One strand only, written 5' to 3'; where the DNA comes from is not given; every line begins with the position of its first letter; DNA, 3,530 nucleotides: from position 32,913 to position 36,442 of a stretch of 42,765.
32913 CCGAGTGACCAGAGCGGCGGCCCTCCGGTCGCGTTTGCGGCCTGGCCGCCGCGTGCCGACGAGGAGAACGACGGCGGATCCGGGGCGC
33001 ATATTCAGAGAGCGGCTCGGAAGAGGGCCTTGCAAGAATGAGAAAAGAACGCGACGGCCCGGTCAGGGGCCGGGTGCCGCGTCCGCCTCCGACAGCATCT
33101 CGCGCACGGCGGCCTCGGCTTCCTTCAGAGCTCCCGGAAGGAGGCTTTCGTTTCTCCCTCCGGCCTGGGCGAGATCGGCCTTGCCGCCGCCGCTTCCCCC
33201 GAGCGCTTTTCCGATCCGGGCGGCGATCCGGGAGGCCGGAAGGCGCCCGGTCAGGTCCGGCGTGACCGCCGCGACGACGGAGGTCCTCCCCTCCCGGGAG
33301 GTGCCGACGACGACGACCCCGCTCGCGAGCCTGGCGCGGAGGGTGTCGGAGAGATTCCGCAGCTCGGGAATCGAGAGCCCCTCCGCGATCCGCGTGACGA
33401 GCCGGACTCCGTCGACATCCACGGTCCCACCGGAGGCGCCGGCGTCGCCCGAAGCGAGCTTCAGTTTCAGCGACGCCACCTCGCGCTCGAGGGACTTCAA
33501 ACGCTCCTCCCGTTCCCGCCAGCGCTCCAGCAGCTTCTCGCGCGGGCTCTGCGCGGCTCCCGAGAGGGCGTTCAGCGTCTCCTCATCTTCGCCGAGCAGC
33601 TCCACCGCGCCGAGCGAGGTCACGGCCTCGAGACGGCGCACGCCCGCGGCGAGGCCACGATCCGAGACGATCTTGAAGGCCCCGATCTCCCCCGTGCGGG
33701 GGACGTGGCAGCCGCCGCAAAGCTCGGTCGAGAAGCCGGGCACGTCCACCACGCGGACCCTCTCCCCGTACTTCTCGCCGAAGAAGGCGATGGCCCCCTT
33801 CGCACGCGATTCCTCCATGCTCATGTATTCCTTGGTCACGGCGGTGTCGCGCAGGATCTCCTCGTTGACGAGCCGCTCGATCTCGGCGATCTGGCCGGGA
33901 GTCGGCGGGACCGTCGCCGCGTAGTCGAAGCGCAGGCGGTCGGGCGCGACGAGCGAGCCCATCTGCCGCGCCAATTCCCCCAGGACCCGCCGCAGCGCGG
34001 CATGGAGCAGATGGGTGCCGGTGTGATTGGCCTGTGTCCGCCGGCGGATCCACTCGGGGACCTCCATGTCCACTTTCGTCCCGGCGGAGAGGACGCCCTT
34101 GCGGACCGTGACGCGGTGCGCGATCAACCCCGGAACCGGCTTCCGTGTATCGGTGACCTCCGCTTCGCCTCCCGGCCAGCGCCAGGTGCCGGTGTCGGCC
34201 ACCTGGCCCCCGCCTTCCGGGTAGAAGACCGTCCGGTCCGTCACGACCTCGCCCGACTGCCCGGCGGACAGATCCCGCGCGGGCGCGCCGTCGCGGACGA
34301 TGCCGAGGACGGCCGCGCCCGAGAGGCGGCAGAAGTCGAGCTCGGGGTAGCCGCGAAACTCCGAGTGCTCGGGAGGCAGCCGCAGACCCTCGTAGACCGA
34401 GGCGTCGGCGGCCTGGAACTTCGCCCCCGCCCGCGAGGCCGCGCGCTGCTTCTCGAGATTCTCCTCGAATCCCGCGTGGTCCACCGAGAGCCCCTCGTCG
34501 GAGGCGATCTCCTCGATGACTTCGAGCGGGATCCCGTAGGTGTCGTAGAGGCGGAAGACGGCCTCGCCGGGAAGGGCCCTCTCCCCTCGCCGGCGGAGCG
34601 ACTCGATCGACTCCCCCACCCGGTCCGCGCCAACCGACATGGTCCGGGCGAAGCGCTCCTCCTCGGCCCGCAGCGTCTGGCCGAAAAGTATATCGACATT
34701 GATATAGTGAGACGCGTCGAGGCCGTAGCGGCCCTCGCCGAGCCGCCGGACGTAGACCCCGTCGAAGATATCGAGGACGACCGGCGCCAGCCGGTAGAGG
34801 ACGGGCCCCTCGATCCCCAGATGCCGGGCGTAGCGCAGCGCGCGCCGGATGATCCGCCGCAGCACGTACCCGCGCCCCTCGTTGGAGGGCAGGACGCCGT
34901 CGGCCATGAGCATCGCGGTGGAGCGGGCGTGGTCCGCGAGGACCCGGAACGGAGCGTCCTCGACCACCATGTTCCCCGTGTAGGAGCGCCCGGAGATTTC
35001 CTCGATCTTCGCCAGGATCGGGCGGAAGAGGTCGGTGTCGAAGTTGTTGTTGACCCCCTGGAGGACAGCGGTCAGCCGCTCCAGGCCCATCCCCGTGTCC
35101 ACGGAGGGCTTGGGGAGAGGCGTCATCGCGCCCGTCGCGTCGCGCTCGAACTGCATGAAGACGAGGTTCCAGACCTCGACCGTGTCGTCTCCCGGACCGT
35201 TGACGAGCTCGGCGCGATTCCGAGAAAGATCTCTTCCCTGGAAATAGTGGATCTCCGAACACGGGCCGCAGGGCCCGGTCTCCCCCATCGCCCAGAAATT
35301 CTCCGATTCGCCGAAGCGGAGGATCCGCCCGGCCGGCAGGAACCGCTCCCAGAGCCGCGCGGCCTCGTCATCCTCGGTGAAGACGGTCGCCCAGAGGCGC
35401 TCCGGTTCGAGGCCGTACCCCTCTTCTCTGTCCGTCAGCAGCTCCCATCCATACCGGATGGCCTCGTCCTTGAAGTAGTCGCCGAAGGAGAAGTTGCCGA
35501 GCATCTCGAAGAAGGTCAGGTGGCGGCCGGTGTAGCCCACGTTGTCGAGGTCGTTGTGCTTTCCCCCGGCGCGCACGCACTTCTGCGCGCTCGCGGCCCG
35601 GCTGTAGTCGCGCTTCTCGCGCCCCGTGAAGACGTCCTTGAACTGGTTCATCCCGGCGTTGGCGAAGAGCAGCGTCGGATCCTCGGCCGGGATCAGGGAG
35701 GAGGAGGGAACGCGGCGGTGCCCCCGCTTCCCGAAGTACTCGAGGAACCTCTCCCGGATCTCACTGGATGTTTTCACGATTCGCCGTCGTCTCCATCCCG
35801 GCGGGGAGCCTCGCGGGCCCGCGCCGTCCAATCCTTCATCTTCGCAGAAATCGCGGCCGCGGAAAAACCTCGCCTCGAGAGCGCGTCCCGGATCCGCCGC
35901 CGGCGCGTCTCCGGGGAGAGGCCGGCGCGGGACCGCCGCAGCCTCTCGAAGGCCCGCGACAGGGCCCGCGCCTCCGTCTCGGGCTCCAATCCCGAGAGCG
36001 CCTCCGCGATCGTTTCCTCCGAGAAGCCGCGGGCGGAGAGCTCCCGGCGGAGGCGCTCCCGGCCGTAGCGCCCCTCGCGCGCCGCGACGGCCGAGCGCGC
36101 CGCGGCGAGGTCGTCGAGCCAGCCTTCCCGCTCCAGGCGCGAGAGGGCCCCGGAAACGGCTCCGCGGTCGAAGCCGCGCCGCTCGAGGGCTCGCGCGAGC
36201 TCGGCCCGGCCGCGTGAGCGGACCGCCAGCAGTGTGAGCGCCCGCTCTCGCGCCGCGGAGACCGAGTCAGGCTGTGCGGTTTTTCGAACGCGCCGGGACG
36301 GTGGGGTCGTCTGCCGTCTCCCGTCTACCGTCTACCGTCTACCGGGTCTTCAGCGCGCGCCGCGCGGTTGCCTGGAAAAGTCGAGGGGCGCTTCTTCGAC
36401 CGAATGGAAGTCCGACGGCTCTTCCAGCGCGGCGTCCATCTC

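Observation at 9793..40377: A class of intergenic micro-repeat hairpins: tandem 7/8-mers plus their inverted tandem complement, always abutting a stop codon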

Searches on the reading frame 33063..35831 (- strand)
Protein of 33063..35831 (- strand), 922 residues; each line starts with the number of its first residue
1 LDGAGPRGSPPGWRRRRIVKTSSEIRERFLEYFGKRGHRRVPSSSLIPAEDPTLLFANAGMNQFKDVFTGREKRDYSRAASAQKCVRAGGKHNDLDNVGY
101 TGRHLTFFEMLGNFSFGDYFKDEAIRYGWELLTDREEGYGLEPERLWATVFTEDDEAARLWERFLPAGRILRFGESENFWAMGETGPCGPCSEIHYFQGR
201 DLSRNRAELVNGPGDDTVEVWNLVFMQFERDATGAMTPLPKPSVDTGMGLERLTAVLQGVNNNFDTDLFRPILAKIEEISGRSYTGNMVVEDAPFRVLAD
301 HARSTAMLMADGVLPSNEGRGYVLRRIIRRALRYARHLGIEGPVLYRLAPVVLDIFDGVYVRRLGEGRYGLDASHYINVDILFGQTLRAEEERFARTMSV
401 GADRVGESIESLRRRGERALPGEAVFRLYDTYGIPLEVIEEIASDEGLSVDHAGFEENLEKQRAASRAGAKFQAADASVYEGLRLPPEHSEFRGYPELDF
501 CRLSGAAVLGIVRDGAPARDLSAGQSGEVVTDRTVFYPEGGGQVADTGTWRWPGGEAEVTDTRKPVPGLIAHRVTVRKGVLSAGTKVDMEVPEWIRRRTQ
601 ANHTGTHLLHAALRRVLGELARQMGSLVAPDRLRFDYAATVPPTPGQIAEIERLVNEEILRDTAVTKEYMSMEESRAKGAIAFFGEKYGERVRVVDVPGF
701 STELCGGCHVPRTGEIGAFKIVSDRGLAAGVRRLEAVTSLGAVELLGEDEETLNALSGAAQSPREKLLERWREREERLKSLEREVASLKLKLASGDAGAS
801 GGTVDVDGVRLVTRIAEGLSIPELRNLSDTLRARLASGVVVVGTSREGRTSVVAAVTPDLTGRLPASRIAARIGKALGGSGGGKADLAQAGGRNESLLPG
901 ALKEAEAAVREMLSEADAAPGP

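Call 17: search_protein_families(library=ncbifam, proteins=[window:33063-35831:-])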
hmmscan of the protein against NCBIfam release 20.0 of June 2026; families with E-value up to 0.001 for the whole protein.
window:33063-35831:- (922 aa): 4 families
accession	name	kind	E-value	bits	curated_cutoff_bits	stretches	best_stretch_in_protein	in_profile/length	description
TIGR00344.1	alaS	equivalog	3.7e-258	859.2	457.05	1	24-892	1-847/847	alanine--tRNA ligase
NF002436.0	PRK01584.1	equivalog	2.4e-155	518.4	529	2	22-471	3-439/595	alanine--tRNA ligase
TIGR03683.1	A-tRNA_syn_arch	equivalog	5.3e-103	345.9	744.7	3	297-908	330-900/902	alanine--tRNA ligase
NF040865.1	a_tRNA_ed_AlaXM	equivalog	1.9e-30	106.3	300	1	525-735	22-230/234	alanyl-tRNA editing protein AlaXM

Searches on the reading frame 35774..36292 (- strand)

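Call 86: search_protein_families(library=pfam, proteins=[window:35774-36292:-], max_evalue=0.001)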
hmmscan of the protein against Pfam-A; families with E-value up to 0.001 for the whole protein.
window:35774-36292:- (172 aa): 5 families
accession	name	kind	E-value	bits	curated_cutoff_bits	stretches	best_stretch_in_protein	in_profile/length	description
PF21982.2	RecX_HTH1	-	1.4e-15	57.4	26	1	14-53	1-40/40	RecX, first three-helix domain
PF02631.22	RecX_HTH2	-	2.6e-09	37.6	26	1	60-99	1-42/42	RecX, second three-helix domain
PF21981.2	RecX_HTH3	-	5.2e-09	36.6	26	1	107-150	3-46/48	RecX, third three-helix domain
PF04361.18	DUF494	-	1.9e-07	31.4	22.6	0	77-103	20-46/153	Protein of unknown function (DUF494)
PF21933.2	MCM5_C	-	2.3e-06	27.8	27.2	0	79-102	19-42/59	MCM5, C-terminal domain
